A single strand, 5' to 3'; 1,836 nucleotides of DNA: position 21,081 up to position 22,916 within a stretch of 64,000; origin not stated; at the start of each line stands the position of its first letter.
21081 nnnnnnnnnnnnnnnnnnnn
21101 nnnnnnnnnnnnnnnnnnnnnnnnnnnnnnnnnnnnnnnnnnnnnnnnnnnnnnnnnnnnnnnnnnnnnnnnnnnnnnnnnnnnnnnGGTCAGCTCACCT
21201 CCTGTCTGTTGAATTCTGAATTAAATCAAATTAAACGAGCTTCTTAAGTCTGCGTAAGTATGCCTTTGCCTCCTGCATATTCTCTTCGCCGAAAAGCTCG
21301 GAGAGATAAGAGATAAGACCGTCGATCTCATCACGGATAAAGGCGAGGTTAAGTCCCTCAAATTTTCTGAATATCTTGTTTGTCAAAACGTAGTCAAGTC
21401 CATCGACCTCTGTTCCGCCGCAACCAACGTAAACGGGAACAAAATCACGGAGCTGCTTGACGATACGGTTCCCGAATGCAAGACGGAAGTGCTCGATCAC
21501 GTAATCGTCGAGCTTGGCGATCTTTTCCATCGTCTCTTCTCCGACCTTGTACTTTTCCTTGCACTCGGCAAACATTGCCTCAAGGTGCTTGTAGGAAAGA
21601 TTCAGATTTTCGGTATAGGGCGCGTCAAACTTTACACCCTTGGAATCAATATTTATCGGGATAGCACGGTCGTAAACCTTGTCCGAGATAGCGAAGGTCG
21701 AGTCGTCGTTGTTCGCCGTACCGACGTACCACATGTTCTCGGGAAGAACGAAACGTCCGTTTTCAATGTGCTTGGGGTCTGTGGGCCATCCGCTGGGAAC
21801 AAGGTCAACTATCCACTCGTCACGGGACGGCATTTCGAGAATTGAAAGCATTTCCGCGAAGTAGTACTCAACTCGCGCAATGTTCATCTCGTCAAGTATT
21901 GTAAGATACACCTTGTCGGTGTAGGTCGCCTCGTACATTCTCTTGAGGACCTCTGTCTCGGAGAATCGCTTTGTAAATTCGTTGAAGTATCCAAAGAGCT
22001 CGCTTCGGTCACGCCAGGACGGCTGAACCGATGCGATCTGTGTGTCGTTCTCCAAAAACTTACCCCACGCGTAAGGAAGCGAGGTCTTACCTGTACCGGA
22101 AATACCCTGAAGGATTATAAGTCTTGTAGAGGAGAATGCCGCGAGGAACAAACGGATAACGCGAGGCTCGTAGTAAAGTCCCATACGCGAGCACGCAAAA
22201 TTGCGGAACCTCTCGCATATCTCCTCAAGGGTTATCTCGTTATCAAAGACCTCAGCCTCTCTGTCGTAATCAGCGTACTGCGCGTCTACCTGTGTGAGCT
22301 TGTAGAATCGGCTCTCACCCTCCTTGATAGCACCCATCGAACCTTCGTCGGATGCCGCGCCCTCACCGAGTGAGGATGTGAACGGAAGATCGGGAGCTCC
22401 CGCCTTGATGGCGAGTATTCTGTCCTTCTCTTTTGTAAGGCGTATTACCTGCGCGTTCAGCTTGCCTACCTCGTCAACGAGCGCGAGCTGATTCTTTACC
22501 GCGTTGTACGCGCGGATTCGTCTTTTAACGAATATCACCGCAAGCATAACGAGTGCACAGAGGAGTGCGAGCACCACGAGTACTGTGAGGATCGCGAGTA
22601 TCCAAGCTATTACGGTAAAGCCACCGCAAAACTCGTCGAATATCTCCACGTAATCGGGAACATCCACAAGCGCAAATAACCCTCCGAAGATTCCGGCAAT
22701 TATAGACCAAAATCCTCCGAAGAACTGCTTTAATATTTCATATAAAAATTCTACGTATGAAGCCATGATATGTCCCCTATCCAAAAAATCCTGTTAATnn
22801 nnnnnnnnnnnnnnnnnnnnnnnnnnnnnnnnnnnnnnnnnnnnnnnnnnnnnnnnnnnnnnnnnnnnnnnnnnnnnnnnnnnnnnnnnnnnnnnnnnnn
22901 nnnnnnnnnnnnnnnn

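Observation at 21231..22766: McrB-type AAA+ NTPase whose DNA-binding domain is replaced by two transmembrane helices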

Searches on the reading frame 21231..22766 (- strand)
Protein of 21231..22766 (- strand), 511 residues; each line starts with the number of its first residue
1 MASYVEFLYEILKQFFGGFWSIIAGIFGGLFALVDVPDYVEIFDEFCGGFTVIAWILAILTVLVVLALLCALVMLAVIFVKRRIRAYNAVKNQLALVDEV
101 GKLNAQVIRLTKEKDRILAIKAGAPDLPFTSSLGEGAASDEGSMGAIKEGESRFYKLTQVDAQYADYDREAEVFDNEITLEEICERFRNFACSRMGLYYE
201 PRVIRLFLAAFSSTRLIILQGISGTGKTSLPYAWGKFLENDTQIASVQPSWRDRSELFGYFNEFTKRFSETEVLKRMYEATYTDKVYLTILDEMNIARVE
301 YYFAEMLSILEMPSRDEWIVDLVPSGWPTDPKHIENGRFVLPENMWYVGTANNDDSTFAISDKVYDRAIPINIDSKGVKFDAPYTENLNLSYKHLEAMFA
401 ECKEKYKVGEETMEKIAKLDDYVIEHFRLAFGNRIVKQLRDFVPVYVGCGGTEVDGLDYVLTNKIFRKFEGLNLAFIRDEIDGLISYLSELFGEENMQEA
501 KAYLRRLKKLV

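Call 6: search_protein_families(library=pfam, proteins=[window:21231-22766:-], max_evalue=0.01)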
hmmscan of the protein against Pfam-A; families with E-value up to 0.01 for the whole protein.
window:21231-22766:- (511 aa): 0 families

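Call 7: search_protein_families(library=pfam, proteins=[window:21231-22766:-], max_evalue=10)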
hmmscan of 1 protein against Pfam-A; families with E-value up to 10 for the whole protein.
window:21231-22766:- (511 aa): 7 families
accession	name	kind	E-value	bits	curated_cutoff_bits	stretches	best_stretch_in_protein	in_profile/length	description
PF07728.20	AAA_5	-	0.081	13.4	22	1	217-314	2-94/139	AAA domain (dynein-related subfamily)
PF13604.12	AAA_30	-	0.19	11.9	27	1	212-252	16-57/191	AAA domain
PF13401.12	AAA_22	-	0.22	12.2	27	1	214-294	5-93/130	AAA domain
PF04977.20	DivIC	-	0.22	11.8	28.9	1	69-115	1-48/80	Septum formation initiator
PF25244.1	PML_C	-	0.34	11.6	27.1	1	469-499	29-60/75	PML, C-terminal domain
PF14316.11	DUF4381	-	1.8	9.3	27.2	1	54-98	14-59/145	Domain of unknown function (DUF4381)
PF06687.17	SUR7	-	3.7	7.6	29.6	0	29-88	127-175/201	SUR7/PalI family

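Call 8: search_protein_families(library=padloc, proteins=[window:21231-22766:-], max_evalue=0.1)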
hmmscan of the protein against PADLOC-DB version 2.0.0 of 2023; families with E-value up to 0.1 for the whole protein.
window:21231-22766:- (511 aa): 2 families
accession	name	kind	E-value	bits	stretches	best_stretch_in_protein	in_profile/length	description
PDLC04547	PDC-M26A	-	3.1e-35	119.9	2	194-317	312-436/724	-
PDLC03859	LmuB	-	0.028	11.6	0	210-230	20-40/611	-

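Call 9: search_protein_families(library=ncbifam, proteins=[window:21231-22766:-], max_evalue=0.1)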
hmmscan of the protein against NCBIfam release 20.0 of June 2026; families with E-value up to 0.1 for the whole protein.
window:21231-22766:- (511 aa): 1 family
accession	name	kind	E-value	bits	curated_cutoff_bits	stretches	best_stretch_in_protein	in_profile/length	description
NF008457.0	PRK11331.1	equivalog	2.3e-08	33.2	637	1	281-404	268-382/459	5-methylcytosine-specific restriction enzyme subunit McrB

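Call 10: search_solved_structures(query=window:21231-22766:-, max_evalue=1, show_alignments=2)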
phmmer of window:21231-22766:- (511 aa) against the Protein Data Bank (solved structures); distinct sequences matched with E-value up to 1: 6.
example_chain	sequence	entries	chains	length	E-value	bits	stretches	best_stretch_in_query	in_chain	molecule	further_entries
6hz4_A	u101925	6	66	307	5.1e-08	35.4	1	202-412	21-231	5-methylcytosine-specific restriction enzyme B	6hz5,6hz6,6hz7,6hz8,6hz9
6ut6_A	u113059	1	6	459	6e-08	35.2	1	197-411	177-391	5-methylcytosine-specific restriction enzyme B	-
7vsr_A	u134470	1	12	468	6.3e-08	35.1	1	197-411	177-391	5-methylcytosine-specific restriction enzyme B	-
6ut3_A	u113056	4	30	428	0.11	14.6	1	282-369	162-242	GTPase subunit of restriction endonuclease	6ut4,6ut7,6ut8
6ut5_A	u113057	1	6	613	0.18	13.9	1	282-369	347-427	GTPase subunit of restriction endonuclease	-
2fsq_A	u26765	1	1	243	0.53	12.3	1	198-269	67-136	Atu0111 protein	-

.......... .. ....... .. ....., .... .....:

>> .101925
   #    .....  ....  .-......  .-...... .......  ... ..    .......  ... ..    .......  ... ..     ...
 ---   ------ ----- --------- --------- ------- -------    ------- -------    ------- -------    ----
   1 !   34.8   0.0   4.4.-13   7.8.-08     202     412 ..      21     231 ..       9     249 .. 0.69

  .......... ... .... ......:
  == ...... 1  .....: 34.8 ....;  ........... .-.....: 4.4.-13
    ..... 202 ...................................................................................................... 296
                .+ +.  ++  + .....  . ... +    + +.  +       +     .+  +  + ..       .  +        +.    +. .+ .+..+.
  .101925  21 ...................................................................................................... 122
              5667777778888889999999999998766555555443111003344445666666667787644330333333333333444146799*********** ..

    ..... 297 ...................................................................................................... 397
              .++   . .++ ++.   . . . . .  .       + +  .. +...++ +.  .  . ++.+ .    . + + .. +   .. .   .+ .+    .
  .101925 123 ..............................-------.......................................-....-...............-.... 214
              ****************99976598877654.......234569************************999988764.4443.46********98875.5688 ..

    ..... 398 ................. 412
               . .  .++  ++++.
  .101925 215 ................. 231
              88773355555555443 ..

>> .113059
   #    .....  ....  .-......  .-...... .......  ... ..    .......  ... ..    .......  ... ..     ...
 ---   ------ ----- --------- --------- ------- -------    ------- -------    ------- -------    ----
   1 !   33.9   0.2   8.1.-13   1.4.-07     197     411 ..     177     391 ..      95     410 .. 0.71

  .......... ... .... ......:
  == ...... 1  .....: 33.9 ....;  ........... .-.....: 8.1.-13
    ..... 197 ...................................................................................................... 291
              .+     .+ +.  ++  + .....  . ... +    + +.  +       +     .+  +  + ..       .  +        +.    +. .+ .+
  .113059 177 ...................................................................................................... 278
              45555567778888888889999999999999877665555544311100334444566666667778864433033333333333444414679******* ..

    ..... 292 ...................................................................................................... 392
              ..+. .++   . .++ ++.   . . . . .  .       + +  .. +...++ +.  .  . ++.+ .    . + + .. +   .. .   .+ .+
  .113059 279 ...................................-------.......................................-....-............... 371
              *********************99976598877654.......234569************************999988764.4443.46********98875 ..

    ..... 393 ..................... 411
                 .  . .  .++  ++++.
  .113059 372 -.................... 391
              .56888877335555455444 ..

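Call 12: find_homologous_proteins(query=window:21231-22766:-, max_evalue=0.001)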
Query window:21231-22766:- (511 aa): 8000 proteins with E <= 0.001 among 8000 candidates; the best 120 are listed.
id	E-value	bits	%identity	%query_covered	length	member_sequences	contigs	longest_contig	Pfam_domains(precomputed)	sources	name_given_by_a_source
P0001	0.0e+0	1154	100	100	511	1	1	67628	-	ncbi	-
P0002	0.0e+0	1079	93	100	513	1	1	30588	-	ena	-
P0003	0.0e+0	1078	93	100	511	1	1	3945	-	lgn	-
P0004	0.0e+0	1068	92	100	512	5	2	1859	-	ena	-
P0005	0.0e+0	1063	92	100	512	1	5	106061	-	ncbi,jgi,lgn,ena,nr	ncbi:MAG: hypothetical protein E7670_02415 [Ruminococcaceae bacterium]|nr:hypothetical protein [Osci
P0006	0.0e+0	1058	90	100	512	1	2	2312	-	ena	-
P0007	0.0e+0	1054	91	100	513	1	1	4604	-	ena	-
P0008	0.0e+0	1053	91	100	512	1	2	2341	-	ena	-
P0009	0.0e+0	1049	89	100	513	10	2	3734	-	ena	-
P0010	0.0e+0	1048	91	100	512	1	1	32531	-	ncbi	-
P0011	0.0e+0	1046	91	100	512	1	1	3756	-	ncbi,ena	-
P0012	0.0e+0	1045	91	100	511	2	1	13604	-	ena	-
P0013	0.0e+0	1045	89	100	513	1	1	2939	-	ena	-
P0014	0.0e+0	1044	89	100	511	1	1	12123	-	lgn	-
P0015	0.0e+0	1043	90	100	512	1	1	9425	-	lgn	-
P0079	4.7e-266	902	78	100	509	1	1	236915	-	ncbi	-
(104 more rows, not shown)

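Call 16: find_encoding_contigs(protein=P0079, flank=10000, max_places=2)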
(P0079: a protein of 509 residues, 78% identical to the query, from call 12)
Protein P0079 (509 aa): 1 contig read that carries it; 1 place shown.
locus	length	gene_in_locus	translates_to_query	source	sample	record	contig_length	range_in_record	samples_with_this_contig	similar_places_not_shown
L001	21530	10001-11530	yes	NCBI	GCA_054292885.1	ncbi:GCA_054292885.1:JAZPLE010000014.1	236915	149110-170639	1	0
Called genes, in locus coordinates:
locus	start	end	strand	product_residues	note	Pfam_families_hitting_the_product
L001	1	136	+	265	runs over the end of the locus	PF00106:adh_short, PF08659:KR (faint), PF13561:adh_short_C2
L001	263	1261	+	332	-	PF02540:NAD_synthase (weak), PF01171:ATP_bind_3 (weak), PF00958:GMP_synt_C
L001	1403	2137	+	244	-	-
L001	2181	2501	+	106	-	-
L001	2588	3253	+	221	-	-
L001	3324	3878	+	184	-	PF13328:HD_4, PF01966:HD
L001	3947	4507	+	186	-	PF13483:Lactamase_B_3, PF12706:Lactamase_B_2 (weak)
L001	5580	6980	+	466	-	PF13487:HD_5, PF01966:HD (weak), PF00563:EAL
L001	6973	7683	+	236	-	-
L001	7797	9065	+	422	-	-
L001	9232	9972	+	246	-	-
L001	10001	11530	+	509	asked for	-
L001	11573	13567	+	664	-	-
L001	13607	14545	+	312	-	-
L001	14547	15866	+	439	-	-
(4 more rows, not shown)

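Call 30: search_protein_representatives(protein=window:21231-22766:-)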
Query: 511 residues. Proteins with E-value up to 0.001 (for the whole library): 8341; up to 1e-10: 5914; up to 1e-30: 758. The best 150 are listed.
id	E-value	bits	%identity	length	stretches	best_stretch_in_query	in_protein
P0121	9.6e-164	562.3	50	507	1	2-507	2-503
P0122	1.6e-162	558.3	51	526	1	4-509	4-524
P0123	3.6e-155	534.1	50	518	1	1-509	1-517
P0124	6.5e-152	523.3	49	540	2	149-509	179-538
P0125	1.9e-143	495.4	49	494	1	5-509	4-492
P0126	3.1e-141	488.1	59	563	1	152-510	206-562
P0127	1.6e-140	485.7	45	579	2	147-508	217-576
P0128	2.7e-137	475.1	58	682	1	152-510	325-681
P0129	5.1e-135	467.6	45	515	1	36-509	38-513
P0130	3.0e-132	458.5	56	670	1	151-510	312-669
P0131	4.5e-132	457.9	43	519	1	3-507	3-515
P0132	1.6e-130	452.8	45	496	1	4-506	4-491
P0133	2.4e-127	442.3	41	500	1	2-509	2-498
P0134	1.4e-122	426.5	64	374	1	70-380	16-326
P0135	3.0e-119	415.6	42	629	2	151-509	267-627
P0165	1.9e-81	290.9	37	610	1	29-501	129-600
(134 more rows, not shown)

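Call 34: find_related_loci(query=A2, collection=genome_contigs, flank=10000)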
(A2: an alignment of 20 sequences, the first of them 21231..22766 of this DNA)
Query A2 (511 aa) in genome_contigs; peptide patterns used: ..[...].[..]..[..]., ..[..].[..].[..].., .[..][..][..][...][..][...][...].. (x = any residue, [..] = any of these).
600 stretches matched a pattern (row limit reached: there are more); 594 encode a relative of the query (tblastn E <= 1e-3); the best 80 are kept; 80 distinct loci.
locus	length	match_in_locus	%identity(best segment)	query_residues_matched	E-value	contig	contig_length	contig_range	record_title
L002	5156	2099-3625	69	1-510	0e+0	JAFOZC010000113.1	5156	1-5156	MAG: Oscillospiraceae bacterium isolate RGIG930 Dairy_cattle_Rectum-4__c344614, whole genome shotgun sequence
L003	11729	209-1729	69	1-509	0e+0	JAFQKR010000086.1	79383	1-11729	MAG: Clostridia bacterium isolate RGIG1907 Goat_Cecum.Co__c2696451, whole genome shotgun sequence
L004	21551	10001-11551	63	3-511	0e+0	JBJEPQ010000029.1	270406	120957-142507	MAG: Acutalibacteraceae bacterium isolate FUKU07_bin.010 NODE_2_length_270406_cov_18.507100, whole genome shotgun sequen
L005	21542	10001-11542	63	3-511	0e+0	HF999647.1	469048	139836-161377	Ruminococcus sp. CAG:488 genomic scaffold, scf48, whole genome shotgun sequence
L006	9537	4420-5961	63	3-511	0e+0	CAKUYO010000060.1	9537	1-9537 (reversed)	MAG: uncultured Bacteroidales bacterium isolate REFINED_METABAT215_TOP10_CONTIGS_1500_ASSEMBLY_K77_MERGED__Hadza_MoBio_h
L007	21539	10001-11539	62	6-511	0e+0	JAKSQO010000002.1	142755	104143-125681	MAG: Clostridia bacterium isolate Horse_feces231 MAG231_2, whole genome shotgun sequence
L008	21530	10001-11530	63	1-510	0e+0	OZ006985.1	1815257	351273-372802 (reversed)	MAG: uncultured Christensenellaceae bacterium isolate metabat2_pooled_hifiasm.1589 MAG genome assembly, chromosome: 1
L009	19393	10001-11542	64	3-511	0e+0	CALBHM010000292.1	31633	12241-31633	MAG TPA_asm: uncultured Ruminococcus sp. isolate SRR1747025_bin.14_CONCOCT_v1.1_MAG genome assembly, contig: ERZ808247.3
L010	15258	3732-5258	62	6-511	0e+0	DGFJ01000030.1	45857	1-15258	MAG TPA_asm: Ruminococcaceae bacterium UBA3903 UBA3903_contig_3645, whole genome shotgun sequence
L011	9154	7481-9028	63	1-511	0e+0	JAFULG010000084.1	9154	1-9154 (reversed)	MAG: Clostridia bacterium isolate RGIG4597 Roe_deer_Rectum-3__c641266, whole genome shotgun sequence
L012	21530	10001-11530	63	1-510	0e+0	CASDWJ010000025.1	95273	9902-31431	uncultured Christensenella sp. isolate SI.B14.metabat-bins.169 genome assembly, contig: SI.B14.metabat-bins.169.fa_k141_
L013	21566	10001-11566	62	1-511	0e+0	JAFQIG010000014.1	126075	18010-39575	MAG: Clostridia bacterium isolate RGIG1844 Goat_Cecum-5__c81064, whole genome shotgun sequence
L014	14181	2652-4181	61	7-510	0e+0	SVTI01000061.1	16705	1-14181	MAG: Oscillospiraceae bacterium isolate SIG691 NODE_61424_length_16705_cov_2.528532, whole genome shotgun sequence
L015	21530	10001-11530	63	7-511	0e+0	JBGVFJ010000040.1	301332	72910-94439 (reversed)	MAG: Acutalibacteraceae bacterium isolate fecal_MAG_393 fecal_MAG_393_contig_0040, whole genome shotgun sequence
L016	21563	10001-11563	63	5-511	0e+0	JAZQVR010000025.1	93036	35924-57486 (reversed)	MAG: Acutalibacteraceae bacterium isolate T1900045168_TC20190162.MAGScoT_cleanbin_000004 SGB_5173_k141_2510075, whole ge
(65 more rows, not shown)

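Call 46: predict_structure(alignment_id=A4)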
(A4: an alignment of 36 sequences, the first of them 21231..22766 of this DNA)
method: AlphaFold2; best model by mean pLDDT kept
length: 511 residues; sequences in the alignment: 36
mean_pLDDT: 72.2   pTM: 0.62
mean pLDDT of the five models: 72.2, 66.2, 65.8, 62.3, 61.4
residues with pLDDT >= 90: 94; 70-90: 244; 50-70: 86; < 50: 87
segments of 3 or more residues with pLDDT < 50: 121-151, 247-270, 296-315, 324-326, 354-359
pLDDT, mean of each block of 10 residues (from residue 1): 77 74 55 65 75 78 80 79 74 73 72 59 37 26 36 65 85 91 95 89 93 83 69 85 53 33 36 76 87 54 41 51 56 74 82 50 67 80 92 94 92 89 81 75 95 91 79 73 92 89 85 73
secondary structure, 60 per line:
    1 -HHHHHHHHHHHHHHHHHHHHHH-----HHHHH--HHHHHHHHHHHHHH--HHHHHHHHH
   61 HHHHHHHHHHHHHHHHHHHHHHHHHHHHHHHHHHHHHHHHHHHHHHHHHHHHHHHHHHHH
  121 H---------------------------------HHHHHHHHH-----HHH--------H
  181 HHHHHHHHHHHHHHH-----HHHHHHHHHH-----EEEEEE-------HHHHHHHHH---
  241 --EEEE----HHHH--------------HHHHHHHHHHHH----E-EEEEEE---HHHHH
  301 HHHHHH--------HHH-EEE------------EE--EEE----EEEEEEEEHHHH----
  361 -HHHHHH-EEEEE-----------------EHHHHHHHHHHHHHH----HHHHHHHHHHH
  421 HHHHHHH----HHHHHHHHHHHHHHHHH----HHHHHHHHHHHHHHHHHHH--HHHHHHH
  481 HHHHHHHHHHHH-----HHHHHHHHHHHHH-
elements in order: H2-23 H29-33 H36-49 H52-121 H155-163 H180-195 H201-210 E216-221 H229-237 E243-246 H251-254 H269-280 E287-292 H296-306 E319-321 E338-340 E345-352 H353-356 H362-367 E369-373 H392-405 H410-427 H432-448 H453-471 H474-492 H498-510

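Call 51: fold_search(model_id=the predicted structure, library=pdb)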
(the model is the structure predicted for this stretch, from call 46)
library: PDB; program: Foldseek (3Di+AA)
matches with E <= 10: 1030; with E <= 0.001: 35
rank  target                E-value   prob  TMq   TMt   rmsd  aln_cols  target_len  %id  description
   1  7jpo_D                9.1e-05  0.98  0.17  0.21  20.4       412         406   13  ORC-O1AAA: Human Origin Recognition Complex (ORC) with dynamic/unresolved ORC2 WH (released 2020-09-02)
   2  7ksm_D                2.2e-04  1.00  0.24  0.23  10.0       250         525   14  Human mitochondrial LONP1 with endogenous substrate (released 2020-12-02)
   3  3vkg_B                2.2e-04  1.00  0.24  0.05  19.5       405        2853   12  X-ray structure of an MTBD truncation mutant of dynein motor domain (released 2012-03-14)
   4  7ksl_A                2.3e-04  1.00  0.25  0.24  17.2       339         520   14  Substrate-free human mitochondrial LONP1 (released 2020-12-09)
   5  7jpq_D                3.4e-04  0.95  0.17  0.21  20.3       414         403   12  ORC-O2-5: Human Origin Recognition Complex (ORC) with subunits 2,3,4,5 (released 2020-09-02)
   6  7jps_D                4.0e-04  0.91  0.17  0.21  21.5       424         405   12  ORC-DNA: Human Origin Recognition Complex (ORC) with DNA bound in the core (released 2020-09-09)
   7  7mi1                  4.2e-04  0.99  0.24  0.06  19.2       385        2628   13  X-ray structure of yeast dynein motor domain in the presence of a pyrazolo-pyrimidinone-based compound (compound 20) (released 2021-05-26)
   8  7ksm_B                4.4e-04  1.00  0.23  0.23  17.3       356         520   13  Human mitochondrial LONP1 with endogenous substrate (released 2020-12-02)
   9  6q7l_W                4.9e-04  1.00  0.32  0.34  10.6       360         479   14  Spiral structure of E. coli RavA in the RavA-LdcI cage-like complex (released 2020-02-12)
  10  7uqi_F                5.1e-04  0.92  0.17  0.15  21.5       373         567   14  Cryo-EM structure of the S. cerevisiae chromatin remodeler Yta7 hexamer bound to ADP (released 2023-02-01)
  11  7mi3                  5.4e-04  1.00  0.24  0.11  19.1       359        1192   14  Signal subtracted reconstruction of AAA2, AAA3, and AAA4 domains of dynein in the presence of a pyrazolo-pyrimidinone-ba (released 2021-05-26)
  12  7krz_E                5.7e-04  1.00  0.24  0.24  17.8       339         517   14  Human mitochondrial LONP1 in complex with Bortezomib (released 2021-02-24)
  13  6p11                  6.0e-04  0.99  0.20  0.33  18.6       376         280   11  Structure of spastin AAA domain (T692A mutant) in complex with JNJ-7706621 inhibitor (released 2019-07-24)
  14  9dju_A                6.0e-04  0.99  0.23  0.06  19.0       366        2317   14  CryoEM structures of yeast cytoplasmic dynein in the presence of ATP and Lis1. (released 2025-06-04)
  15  8pqv                  6.0e-04  0.99  0.23  0.05  19.6       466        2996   12  Cytoplasmic dynein-1 motor domain in post-powerstroke state (released 2024-03-27)
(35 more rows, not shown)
